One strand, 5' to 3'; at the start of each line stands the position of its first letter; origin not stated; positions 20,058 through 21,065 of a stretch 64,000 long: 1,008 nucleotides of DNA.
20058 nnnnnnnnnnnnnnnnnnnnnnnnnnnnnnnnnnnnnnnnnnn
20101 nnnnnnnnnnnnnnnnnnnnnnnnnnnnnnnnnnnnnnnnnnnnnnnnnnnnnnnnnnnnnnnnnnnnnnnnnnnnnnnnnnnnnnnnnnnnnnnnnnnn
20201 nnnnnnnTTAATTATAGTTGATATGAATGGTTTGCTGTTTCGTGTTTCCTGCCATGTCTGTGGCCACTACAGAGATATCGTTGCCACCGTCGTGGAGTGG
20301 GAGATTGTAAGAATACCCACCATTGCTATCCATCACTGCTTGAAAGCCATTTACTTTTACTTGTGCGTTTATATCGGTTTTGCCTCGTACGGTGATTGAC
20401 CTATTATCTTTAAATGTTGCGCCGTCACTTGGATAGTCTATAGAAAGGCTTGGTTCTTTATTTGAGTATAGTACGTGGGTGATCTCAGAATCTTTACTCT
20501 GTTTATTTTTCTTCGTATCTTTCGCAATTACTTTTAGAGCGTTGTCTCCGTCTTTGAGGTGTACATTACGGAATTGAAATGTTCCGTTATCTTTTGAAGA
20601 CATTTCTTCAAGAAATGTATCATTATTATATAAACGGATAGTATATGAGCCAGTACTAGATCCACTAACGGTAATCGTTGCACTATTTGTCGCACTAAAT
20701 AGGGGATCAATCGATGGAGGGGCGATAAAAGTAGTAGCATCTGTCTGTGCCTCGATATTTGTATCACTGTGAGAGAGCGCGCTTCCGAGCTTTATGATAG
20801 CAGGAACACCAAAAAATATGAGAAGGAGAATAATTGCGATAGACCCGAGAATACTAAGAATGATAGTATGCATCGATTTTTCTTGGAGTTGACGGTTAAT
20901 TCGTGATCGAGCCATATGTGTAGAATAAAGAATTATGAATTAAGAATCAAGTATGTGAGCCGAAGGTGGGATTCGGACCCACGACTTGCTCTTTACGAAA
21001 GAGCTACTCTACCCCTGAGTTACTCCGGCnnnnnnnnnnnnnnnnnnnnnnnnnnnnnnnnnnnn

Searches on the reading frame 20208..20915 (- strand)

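Call 18: search_protein_families(library=pfam, proteins=[window:20208-20915:-], max_evalue=0.001)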
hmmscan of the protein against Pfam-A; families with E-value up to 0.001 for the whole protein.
window:20208-20915:- (235 aa): 6 families
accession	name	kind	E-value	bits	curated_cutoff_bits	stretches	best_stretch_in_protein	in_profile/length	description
PF09136.16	Glucodextran_B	-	4.1e-23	81.5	27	2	155-233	1-80/83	Glucodextranase, domain B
PF17936.7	Big_6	-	8.4e-10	39.2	27.6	1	173-228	14-76/83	Bacterial Ig domain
PF19077.6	Big_13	-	1.4e-09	38.8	27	1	185-230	44-96/102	Bacterial Ig-like domain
PF17957.7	Big_7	-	1.1e-05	26.3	24.1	0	155-207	1-58/70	Bacterial Ig domain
PF12733.13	Cadherin-like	-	0.00016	22.5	24.2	0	171-232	26-86/89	Cadherin-like beta sandwich domain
PF13750.12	Big_3_3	-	0.00048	20.3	27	0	111-172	3-60/157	Bacterial Ig-like domain (group 3)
